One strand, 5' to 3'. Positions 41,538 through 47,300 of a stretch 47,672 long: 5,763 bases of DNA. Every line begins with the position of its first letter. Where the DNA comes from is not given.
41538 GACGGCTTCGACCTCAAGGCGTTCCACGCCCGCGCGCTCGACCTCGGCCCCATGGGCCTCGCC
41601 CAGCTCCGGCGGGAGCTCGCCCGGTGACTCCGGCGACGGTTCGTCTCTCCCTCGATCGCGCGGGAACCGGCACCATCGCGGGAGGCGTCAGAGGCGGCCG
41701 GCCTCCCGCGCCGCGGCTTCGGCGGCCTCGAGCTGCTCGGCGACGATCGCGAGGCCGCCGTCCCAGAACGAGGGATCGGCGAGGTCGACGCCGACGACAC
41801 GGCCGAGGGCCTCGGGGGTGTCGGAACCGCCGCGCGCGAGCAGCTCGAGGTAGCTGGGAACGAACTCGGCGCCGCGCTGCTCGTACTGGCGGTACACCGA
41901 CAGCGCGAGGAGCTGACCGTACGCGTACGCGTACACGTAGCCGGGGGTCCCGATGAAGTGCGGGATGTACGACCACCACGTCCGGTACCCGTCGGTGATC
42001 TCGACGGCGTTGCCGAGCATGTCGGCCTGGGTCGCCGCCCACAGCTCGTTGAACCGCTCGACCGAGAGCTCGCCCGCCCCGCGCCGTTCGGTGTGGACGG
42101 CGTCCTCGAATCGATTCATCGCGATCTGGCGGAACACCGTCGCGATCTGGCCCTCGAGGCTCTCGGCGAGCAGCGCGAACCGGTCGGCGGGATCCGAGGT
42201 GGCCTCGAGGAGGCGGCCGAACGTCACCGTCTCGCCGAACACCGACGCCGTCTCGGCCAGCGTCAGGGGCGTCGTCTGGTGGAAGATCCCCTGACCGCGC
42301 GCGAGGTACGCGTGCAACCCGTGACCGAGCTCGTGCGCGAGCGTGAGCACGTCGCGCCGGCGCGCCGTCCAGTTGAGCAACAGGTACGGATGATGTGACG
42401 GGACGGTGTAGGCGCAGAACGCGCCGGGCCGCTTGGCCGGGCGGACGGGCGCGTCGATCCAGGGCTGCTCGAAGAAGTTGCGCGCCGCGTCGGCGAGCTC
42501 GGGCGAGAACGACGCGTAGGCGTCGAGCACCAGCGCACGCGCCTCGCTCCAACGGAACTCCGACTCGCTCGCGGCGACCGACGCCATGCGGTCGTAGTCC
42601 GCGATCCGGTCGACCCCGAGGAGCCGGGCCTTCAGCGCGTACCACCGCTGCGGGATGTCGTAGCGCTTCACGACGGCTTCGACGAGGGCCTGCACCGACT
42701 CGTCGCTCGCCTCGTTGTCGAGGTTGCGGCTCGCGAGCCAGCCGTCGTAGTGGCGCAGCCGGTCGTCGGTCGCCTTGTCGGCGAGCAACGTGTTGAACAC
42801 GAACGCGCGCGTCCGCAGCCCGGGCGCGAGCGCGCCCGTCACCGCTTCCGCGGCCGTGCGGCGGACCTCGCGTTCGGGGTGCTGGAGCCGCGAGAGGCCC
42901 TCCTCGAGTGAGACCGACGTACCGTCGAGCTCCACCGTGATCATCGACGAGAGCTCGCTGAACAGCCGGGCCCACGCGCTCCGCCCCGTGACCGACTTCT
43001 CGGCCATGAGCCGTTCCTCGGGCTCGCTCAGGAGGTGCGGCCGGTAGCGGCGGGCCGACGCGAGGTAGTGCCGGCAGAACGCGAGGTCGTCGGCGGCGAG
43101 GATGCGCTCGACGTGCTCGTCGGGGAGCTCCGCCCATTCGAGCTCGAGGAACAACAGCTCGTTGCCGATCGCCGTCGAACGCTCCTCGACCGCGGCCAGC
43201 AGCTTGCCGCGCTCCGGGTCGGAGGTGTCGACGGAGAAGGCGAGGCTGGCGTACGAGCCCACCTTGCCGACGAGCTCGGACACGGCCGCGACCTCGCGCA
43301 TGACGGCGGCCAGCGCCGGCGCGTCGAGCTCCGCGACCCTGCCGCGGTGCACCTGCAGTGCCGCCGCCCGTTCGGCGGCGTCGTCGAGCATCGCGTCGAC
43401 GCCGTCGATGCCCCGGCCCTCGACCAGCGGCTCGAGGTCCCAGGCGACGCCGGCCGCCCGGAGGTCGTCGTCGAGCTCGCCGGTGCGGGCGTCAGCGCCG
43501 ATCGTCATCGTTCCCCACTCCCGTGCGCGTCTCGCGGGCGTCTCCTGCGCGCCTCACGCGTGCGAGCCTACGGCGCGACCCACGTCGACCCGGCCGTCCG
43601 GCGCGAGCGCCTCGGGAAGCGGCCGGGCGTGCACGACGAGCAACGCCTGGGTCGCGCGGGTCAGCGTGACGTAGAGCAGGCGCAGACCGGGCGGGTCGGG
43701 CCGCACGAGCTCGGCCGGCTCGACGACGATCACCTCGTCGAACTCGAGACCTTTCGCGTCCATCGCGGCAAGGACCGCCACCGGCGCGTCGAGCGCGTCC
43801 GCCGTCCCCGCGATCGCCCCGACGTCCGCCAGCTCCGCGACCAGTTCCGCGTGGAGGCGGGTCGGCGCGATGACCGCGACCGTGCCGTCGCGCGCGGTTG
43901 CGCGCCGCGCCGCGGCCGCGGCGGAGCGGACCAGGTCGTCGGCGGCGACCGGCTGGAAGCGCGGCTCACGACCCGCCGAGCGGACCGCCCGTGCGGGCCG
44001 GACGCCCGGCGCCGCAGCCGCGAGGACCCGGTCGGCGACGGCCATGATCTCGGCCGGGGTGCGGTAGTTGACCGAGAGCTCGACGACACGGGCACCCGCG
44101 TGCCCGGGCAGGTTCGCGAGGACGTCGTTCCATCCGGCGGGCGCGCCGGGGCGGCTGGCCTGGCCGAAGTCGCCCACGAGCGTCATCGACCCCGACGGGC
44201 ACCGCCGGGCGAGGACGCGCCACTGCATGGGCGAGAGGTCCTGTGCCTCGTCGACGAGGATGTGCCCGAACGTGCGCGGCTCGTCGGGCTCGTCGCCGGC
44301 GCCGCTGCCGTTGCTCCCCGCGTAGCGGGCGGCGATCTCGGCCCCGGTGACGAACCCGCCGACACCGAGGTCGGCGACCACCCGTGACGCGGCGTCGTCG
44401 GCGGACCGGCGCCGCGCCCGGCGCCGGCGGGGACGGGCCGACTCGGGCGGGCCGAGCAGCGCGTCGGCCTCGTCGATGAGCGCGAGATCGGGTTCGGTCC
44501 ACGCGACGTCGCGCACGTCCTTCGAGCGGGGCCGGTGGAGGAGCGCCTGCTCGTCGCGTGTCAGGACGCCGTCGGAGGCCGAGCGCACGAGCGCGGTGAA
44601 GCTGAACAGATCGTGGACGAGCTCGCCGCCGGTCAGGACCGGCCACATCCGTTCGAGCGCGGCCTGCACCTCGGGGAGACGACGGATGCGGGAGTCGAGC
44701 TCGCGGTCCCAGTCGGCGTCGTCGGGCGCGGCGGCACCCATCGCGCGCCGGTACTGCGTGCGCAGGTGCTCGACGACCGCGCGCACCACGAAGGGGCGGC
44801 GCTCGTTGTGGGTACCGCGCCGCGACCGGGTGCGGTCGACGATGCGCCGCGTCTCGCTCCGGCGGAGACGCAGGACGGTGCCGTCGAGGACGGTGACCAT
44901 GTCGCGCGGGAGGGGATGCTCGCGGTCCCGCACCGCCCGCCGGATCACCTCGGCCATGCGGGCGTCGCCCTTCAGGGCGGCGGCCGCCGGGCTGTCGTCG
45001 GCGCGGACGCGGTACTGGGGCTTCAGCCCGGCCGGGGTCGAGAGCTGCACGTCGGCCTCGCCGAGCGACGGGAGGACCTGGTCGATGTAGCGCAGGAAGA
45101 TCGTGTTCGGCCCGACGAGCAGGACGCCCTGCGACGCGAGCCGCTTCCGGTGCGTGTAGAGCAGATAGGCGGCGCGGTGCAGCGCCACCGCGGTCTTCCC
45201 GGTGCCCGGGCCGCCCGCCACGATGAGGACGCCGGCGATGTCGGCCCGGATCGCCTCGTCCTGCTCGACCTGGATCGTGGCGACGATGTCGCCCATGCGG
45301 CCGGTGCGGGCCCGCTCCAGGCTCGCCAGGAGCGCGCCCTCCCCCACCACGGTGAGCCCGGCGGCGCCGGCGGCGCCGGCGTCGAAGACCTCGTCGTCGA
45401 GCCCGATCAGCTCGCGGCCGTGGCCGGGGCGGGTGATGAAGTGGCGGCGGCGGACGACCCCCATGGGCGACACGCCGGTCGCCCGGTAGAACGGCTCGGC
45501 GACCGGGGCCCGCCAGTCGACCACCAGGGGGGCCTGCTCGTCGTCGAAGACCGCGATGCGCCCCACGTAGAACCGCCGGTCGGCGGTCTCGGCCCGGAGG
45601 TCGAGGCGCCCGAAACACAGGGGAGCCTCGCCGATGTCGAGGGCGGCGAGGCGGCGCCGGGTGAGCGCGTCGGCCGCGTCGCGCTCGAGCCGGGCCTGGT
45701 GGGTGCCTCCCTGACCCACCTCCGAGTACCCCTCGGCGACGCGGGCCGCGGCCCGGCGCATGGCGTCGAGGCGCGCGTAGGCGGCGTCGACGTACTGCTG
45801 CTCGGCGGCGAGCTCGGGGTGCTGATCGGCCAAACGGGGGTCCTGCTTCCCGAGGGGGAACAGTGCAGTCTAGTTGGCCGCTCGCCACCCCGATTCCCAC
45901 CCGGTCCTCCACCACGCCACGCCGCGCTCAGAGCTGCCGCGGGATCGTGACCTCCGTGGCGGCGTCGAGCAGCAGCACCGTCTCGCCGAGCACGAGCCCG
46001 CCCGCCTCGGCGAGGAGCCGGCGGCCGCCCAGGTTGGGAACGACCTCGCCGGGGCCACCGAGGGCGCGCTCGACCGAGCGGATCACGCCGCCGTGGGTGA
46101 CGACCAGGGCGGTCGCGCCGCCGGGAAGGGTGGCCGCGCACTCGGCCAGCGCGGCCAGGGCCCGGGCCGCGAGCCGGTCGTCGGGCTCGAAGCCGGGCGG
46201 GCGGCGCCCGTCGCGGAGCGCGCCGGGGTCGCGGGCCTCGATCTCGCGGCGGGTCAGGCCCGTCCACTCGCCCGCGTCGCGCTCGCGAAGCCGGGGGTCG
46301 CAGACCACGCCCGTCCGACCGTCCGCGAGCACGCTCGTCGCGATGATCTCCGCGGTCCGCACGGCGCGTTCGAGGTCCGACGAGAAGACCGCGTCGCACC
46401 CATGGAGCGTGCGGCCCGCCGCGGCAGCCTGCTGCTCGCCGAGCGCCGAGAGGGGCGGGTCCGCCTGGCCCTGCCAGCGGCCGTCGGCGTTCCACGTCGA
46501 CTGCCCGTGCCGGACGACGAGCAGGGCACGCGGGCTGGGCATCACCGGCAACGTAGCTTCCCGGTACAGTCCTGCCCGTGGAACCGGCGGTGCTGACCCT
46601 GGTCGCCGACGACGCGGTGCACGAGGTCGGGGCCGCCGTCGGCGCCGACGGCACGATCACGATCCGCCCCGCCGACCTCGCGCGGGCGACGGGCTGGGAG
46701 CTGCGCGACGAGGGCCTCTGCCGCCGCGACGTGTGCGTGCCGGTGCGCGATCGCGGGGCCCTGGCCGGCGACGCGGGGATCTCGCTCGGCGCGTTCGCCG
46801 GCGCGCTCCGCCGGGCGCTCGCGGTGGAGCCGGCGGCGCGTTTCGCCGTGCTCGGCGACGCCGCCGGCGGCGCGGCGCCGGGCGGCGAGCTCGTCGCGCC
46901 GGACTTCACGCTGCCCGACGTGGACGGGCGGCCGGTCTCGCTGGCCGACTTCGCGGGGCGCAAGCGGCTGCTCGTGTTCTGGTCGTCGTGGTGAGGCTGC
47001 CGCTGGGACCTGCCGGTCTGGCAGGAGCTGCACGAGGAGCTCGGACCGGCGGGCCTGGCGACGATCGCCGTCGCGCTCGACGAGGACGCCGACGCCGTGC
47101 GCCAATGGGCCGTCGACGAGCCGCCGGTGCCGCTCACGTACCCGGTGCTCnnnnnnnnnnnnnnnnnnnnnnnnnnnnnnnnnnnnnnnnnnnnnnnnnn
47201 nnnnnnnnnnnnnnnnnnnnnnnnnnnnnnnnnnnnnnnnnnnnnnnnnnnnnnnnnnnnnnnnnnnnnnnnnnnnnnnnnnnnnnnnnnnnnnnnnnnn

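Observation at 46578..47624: Thioredoxin-fold (ResA/TlpA-like) gene split by one in-frame TGA exactly at the active-site position: candidate selenoprotein with a U-G-C redox motif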

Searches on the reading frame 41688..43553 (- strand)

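Call 34: search_protein_families(library=pfam, proteins=[window:41688-43553:-], max_evalue=0.00001)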
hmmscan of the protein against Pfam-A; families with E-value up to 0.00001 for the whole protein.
window:41688-43553:- (621 aa): 2 families
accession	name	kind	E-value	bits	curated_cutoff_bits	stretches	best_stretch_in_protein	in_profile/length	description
PF01432.26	Peptidase_M3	-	1.6e-40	140.3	27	1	224-598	4-452/457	Peptidase family M3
PF08439.15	Peptidase_M3_N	-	4.3e-17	62.5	25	1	139-203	1-66/70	Oligopeptidase F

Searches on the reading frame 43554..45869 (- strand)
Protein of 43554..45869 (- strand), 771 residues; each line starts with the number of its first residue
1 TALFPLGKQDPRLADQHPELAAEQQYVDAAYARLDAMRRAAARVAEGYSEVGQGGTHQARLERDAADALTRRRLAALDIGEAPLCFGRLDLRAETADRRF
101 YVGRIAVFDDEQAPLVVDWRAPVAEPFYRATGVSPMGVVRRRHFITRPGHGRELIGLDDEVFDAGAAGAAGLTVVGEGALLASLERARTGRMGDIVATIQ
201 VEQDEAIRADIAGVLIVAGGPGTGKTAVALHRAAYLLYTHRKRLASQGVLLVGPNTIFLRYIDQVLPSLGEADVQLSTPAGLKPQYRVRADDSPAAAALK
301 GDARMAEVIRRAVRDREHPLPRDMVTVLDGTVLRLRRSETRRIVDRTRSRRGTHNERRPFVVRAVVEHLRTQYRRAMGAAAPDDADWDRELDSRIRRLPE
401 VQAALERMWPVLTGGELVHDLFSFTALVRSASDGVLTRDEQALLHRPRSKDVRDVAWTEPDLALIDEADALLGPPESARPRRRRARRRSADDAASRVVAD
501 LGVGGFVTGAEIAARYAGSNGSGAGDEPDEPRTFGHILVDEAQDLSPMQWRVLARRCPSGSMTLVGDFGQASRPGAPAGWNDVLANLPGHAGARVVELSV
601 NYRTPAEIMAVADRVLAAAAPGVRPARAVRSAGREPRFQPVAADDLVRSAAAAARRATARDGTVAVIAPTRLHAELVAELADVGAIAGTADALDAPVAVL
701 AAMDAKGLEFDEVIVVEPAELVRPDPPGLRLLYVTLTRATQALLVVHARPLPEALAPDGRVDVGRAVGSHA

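Call 35: search_protein_families(library=pfam, proteins=[window:43554-45869:-], max_evalue=0.00001)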
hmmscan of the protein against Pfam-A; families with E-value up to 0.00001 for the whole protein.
window:43554-45869:- (771 aa): 4 families
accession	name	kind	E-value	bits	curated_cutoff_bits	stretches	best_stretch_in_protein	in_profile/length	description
PF00580.27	UvrD-helicase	-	1.5e-12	48.3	23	0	201-241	3-42/271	UvrD/REP helicase N-terminal domain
PF13245.12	AAA_19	-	8.4e-10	39.4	25.1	0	203-254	1-49/134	AAA domain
PF13538.12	UvrD_C_2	-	1.7e-07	31.4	27.4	1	705-746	10-52/52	UvrD-like helicase C-terminal domain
PF02562.22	PhoH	-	9.8e-06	25.6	27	0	536-600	122-188/205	PhoH-like protein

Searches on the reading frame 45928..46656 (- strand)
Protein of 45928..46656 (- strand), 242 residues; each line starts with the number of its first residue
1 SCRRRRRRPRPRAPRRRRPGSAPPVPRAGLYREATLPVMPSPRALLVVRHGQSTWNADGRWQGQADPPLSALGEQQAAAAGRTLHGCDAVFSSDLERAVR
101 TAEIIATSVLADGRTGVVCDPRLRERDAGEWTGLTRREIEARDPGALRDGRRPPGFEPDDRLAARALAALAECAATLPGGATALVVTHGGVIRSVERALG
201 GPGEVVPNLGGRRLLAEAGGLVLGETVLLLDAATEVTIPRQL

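Call 35: search_protein_families(library=pfam, proteins=[window:45928-46656:-], max_evalue=0.00001)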
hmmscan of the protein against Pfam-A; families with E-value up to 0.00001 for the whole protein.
window:45928-46656:- (242 aa): 1 family
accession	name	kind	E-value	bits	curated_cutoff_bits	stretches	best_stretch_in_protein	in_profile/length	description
PF00300.27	His_Phos_1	-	1.8e-40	139.1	21.7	1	45-199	1-158/194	Histidine phosphatase superfamily (branch 1)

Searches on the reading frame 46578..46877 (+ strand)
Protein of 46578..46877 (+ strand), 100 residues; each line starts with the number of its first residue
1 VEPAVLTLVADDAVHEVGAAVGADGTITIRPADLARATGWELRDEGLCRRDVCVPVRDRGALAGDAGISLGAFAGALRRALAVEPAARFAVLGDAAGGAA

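Call 70: predict_structure(alignment_id=A4)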
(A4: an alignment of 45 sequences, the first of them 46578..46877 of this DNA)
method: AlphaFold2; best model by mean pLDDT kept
length: 100 residues; sequences in the alignment: 45
mean_pLDDT: 93.9   pTM: 0.86
mean pLDDT of the five models: 93.9, 93.1, 93.0, 92.6, 92.5
residues with pLDDT >= 90: 91; 70-90: 5; 50-70: 3; < 50: 1
segments of 3 or more residues with pLDDT < 50: none
pLDDT, mean of each block of 10 residues (from residue 1): 95 96 95 98 97 96 96 96 95 76
secondary structure, 60 per line:
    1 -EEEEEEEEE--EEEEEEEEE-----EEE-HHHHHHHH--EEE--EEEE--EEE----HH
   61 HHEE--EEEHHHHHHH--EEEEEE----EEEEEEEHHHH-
elements in order: E2-10 E13-21 E27-29 H31-38 E41-43 E46-49 E52-54 H59-62 E67-69 H70-76 E79-84 E89-95 H96-99

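Call 72: fold_search(model_id=the predicted structure, library=pdb)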
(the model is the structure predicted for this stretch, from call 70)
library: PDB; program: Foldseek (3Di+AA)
matches with E <= 10: 180; with E <= 0.001: 0
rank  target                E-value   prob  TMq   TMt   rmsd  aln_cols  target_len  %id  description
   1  1ze3_D                5.2e-01  0.35  0.43  0.39   4.9       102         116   14  Crystal Structure of the Ternary Complex of FIMD (N-Terminal Domain) with FIMC and the Pilin Domain of FIMH (released 2005-06-14)
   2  3rfz_B                5.2e-01  0.21  0.35  0.07   7.2       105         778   12  Crystal structure of the FimD usher bound to its cognate FimC:FimH substrate (released 2011-06-01)
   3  3bwu_D                8.6e-01  0.18  0.37  0.33   7.5       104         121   15  Crystal structure of the ternary complex of FimD (N-Terminal Domain, FimDN) with FimC and the N-terminally truncated p (released 2008-03-04)
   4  8h5z_A                1.1e+00  0.05  0.23  0.06  14.0        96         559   12  Crystal structure of RadD/ATP analogue complex (released 2023-10-18)
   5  6tgs                  1.3e+00  0.11  0.20  0.22   4.4        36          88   17  AtNBR1-PB1 domain (released 2020-02-12)
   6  3rfz_E                1.4e+00  0.12  0.35  0.07   7.6       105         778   12  Crystal structure of the FimD usher bound to its cognate FimC:FimH substrate (released 2011-06-01)
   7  6jde_A                1.4e+00  0.02  0.18  0.06  14.0       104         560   15  crystal structure of a DNA repair protein (released 2019-06-26)
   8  7e8n_B                1.7e+00  0.08  0.22  0.08   5.5        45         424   22  Crystal structure of Type II citrate synthase (HyCS) from Hymenobacter sp. PAMC 26554 (released 2022-01-12)
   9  3uyo_A                2.0e+00  0.10  0.18  0.16   4.7        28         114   14  Crystal structure of monobody SH13/ABL1 SH2 domain complex (released 2011-12-28)
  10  9lu4_M                2.3e+00  0.06  0.21  0.15   8.3        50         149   14  Structure of bacteriophage T4 neck protein gp13 and gp14 assembled in vitro in C6 symmetry (released 2026-02-18)
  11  5ueb_B                2.4e+00  0.11  0.22  0.16   3.3        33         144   21  Novel crystal structure of a hypothetical protein from Neisseria gonorrhoeae (released 2017-01-18)
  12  6tgn                  2.4e+00  0.08  0.19  0.21   4.9        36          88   17  Cryo-EM structure of AtNBR1-PB1 filament (L-type) (released 2020-02-12)
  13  6jde_B                2.4e+00  0.03  0.19  0.06  10.0        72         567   15  crystal structure of a DNA repair protein (released 2019-06-26)
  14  5w3r                  2.6e+00  0.04  0.19  0.17   8.9        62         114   14  SH2B1 SH2 Domain (released 2017-11-22)
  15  8h5y_A                2.6e+00  0.02  0.22  0.06  13.6        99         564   11  Crystal structure of RadD- ADP complex (released 2023-10-18)
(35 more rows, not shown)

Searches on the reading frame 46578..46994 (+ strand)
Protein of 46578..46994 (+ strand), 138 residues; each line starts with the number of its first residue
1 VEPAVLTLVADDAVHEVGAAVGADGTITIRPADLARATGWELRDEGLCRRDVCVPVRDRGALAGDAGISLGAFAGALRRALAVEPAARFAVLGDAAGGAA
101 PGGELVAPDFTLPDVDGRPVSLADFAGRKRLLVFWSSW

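Call 68: find_encoding_contigs(protein=window:46578-46994:+, flank=10000, max_places=3)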
Protein window:46578-46994:+ (138 aa): no gene with exactly this product is on record in the collection.

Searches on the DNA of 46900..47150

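Call 77: search_rna_families(source=window, start=46900, end=47150, threshold=evalue, max_evalue=10)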
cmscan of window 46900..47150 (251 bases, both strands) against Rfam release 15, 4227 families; matches with E-value up to 10: 0.
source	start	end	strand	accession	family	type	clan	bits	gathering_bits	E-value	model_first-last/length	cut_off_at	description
